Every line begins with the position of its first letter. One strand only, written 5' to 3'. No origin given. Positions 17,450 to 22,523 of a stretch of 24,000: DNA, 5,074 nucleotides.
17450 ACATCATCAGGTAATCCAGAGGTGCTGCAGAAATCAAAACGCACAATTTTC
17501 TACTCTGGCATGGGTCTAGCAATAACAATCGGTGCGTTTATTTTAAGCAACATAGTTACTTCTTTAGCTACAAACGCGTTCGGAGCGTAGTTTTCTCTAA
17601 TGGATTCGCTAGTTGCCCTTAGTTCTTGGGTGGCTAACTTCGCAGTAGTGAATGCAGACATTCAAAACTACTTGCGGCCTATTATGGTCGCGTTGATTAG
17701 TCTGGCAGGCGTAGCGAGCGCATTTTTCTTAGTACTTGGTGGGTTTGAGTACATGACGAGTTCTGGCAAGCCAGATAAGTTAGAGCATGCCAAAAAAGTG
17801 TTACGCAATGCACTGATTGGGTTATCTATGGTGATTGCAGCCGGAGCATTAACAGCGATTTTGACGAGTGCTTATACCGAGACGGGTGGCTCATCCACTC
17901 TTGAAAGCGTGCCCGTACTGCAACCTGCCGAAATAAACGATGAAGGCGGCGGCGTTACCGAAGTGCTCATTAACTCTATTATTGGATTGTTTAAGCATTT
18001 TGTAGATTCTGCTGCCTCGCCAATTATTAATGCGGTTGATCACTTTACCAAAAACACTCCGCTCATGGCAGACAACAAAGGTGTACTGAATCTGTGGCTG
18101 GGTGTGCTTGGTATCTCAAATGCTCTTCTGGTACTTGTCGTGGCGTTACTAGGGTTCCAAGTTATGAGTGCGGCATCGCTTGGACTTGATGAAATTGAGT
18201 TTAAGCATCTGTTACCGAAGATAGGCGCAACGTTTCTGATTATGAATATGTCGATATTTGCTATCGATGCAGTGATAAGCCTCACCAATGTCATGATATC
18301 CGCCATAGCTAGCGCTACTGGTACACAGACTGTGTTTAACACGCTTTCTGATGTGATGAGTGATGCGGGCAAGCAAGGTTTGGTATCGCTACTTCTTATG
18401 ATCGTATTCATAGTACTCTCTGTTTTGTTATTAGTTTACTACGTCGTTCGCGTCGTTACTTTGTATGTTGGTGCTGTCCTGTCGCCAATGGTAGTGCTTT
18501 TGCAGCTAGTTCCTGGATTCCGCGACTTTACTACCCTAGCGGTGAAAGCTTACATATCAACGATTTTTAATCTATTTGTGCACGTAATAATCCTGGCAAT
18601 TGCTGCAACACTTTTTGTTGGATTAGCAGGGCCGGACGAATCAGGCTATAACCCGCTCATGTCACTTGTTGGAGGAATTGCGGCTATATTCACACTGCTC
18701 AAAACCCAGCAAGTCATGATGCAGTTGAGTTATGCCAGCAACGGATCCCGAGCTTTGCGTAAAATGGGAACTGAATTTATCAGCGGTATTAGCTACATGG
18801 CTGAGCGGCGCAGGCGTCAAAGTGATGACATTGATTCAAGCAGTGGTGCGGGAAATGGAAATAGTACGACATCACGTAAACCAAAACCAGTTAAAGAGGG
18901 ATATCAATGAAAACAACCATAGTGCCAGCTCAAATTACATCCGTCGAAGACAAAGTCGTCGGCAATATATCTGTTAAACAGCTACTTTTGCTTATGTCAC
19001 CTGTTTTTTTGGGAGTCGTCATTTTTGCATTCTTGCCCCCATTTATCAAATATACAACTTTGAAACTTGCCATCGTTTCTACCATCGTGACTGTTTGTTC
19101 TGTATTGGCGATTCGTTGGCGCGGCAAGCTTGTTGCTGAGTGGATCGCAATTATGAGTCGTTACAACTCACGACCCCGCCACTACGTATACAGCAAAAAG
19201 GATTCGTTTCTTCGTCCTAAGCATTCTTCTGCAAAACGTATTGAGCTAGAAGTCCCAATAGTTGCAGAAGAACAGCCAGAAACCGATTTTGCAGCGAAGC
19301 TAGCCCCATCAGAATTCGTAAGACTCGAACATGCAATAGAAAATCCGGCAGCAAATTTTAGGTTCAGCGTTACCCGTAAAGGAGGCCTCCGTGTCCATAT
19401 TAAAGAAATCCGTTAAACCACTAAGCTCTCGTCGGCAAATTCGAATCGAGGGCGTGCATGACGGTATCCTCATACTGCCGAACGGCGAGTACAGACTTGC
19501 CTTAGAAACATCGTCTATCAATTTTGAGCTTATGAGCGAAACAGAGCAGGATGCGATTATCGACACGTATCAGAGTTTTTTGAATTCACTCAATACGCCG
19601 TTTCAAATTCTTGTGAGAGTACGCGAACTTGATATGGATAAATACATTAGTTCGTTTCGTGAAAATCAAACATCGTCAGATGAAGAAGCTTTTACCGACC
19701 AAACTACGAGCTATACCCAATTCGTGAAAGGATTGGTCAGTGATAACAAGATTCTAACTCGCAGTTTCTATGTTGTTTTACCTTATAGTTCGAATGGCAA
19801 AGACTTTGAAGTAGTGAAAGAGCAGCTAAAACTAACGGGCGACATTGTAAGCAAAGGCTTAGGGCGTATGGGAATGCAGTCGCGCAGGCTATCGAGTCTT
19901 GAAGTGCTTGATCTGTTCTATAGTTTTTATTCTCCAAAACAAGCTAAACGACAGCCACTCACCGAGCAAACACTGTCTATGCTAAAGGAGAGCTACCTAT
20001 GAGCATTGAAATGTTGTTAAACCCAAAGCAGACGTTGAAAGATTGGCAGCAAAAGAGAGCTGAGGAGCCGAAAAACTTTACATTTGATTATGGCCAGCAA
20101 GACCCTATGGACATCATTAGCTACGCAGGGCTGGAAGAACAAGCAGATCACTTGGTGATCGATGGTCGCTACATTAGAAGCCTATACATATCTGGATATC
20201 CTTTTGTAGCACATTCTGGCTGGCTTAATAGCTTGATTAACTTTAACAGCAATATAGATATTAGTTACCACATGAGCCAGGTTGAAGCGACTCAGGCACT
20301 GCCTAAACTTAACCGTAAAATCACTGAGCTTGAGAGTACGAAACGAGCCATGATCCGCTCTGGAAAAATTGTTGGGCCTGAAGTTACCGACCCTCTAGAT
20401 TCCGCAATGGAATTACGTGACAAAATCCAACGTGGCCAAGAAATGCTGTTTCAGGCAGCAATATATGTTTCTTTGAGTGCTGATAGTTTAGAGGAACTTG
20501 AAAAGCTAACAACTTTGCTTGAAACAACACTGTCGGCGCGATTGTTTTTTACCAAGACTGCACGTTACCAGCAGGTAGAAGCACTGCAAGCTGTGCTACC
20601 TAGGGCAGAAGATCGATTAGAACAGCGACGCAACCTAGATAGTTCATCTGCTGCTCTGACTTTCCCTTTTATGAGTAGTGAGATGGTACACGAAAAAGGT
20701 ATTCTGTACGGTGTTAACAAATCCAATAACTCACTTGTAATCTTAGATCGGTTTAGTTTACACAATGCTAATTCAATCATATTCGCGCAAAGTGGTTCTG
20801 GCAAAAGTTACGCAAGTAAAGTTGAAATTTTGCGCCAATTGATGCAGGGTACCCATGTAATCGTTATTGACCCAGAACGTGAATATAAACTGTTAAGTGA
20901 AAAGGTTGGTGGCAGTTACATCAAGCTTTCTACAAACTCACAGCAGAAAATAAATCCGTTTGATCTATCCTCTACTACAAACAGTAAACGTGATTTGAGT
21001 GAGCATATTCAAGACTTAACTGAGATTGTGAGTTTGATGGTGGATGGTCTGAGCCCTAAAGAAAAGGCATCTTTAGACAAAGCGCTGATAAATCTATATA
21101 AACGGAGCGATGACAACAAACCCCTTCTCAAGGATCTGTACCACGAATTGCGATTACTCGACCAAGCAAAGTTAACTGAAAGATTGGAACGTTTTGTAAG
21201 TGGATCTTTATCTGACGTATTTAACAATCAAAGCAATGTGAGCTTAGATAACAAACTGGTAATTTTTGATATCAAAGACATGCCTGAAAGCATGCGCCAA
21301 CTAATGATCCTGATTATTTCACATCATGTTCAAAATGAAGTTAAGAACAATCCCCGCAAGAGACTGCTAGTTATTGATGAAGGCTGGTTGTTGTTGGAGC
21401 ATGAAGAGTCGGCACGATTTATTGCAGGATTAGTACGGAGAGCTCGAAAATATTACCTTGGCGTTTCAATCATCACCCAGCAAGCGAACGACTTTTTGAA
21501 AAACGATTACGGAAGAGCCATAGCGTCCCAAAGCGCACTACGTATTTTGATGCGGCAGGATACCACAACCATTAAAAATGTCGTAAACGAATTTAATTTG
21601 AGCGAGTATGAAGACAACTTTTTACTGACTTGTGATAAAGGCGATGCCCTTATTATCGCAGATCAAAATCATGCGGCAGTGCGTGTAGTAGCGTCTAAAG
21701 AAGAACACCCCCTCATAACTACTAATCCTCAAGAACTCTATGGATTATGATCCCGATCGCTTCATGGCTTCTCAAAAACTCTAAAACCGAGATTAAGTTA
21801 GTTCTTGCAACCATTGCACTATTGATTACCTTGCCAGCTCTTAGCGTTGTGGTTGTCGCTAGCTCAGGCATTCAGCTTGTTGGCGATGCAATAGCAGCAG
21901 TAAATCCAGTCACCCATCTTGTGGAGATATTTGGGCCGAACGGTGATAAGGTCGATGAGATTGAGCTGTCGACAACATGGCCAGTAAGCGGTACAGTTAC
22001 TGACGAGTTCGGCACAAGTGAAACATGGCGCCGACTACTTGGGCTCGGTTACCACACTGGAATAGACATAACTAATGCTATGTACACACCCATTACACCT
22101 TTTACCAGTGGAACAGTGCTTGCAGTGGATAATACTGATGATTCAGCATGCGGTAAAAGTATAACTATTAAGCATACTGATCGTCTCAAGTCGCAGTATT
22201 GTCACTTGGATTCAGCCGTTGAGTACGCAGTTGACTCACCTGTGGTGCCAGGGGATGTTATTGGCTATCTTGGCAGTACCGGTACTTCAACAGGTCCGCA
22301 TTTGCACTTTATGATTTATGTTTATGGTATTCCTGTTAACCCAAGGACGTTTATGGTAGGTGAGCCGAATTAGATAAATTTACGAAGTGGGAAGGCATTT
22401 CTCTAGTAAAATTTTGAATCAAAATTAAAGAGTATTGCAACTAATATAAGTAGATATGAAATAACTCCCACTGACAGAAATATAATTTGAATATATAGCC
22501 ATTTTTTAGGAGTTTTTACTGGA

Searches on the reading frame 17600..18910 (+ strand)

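Call 9: search_protein_families(library=pfam, proteins=[window:17600-18910:+], max_evalue=0.01)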
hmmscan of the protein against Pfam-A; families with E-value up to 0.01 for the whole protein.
window:17600-18910:+ (436 aa): 2 families
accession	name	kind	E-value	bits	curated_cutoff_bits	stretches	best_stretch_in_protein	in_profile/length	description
PF18895.5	T4SS_pilin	-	6.5e-07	29.8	26.6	1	21-85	5-68/71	Type IV secretion system pilin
PF19597.4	TrbL_4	-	1.1e-06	28.7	27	1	120-387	5-259/276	Conjugal transfer protein TrbL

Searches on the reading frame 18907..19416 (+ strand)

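Call 14: search_protein_families(library=pfam, proteins=[window:18907-19416:+], max_evalue=0.01)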
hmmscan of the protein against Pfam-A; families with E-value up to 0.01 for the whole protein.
window:18907-19416:+ (169 aa): 1 family
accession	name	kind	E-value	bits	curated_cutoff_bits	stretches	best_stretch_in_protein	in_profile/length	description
PF12666.12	PrgI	-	5e-08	33.8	27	1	6-95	2-91/91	PrgI family protein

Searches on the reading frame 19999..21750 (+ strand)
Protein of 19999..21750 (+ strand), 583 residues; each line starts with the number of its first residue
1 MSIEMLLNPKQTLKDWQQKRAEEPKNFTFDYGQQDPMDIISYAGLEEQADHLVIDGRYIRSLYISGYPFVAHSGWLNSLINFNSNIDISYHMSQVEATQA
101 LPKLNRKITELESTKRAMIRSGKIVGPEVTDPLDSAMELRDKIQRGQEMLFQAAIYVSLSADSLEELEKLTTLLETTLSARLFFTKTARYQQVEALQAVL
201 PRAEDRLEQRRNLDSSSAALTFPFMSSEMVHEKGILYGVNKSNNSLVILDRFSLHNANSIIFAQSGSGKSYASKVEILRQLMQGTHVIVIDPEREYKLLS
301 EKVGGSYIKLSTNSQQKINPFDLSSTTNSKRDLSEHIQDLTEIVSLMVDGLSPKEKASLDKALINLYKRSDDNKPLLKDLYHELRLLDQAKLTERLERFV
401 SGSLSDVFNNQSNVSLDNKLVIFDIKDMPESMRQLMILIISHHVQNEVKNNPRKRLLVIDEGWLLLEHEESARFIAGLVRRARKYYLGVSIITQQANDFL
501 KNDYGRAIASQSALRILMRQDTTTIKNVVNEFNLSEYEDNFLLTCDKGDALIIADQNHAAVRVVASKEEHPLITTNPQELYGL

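Call 9: search_protein_families(library=pfam, proteins=[window:19999-21750:+], max_evalue=0.01)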
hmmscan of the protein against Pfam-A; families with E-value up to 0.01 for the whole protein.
window:19999-21750:+ (583 aa): 4 families
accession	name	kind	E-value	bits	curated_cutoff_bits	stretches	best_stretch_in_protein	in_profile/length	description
PF19044.6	P-loop_TraG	-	1e-23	84.1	25.8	1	253-549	26-349/413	TraG P-loop domain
PF12846.13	AAA_10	-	1.3e-15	57.7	27.5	1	256-536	21-320/362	AAA-like domain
PF01935.23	DUF87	-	7.9e-11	42.9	23.2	1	259-442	26-218/220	Helicase HerA, central domain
PF00270.35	DEAD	-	0.0039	17.4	26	0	255-295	13-56/167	DEAD/DEAH box helicase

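Call 37: list_cluster_members(proteins=[P0002, P0001, P0122, window:19999-21750:+])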
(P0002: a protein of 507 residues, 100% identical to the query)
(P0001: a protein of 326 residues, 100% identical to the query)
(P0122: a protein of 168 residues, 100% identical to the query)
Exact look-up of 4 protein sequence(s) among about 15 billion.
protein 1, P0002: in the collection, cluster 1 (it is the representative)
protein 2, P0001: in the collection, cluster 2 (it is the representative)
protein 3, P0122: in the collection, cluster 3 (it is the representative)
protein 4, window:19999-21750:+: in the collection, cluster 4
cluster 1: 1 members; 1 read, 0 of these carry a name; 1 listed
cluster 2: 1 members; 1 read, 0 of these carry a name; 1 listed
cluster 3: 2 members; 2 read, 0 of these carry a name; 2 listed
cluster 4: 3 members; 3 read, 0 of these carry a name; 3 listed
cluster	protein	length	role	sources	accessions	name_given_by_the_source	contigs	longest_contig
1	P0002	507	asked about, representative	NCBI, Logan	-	-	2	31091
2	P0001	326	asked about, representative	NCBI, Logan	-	-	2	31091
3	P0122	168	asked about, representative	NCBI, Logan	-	-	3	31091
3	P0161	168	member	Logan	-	-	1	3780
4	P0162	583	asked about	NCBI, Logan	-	-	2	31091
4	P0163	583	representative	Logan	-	-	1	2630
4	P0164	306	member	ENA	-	-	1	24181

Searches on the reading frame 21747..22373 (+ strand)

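Call 60: search_protein_families(library=pfam, proteins=[window:21747-22373:+], max_evalue=0.01)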
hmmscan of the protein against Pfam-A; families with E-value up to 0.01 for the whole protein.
window:21747-22373:+ (208 aa): 1 family
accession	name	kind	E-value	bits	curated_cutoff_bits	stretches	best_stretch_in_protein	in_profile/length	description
PF01551.29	Peptidase_M23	-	1.1e-22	80.4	28.7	1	102-199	2-96/96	Peptidase family M23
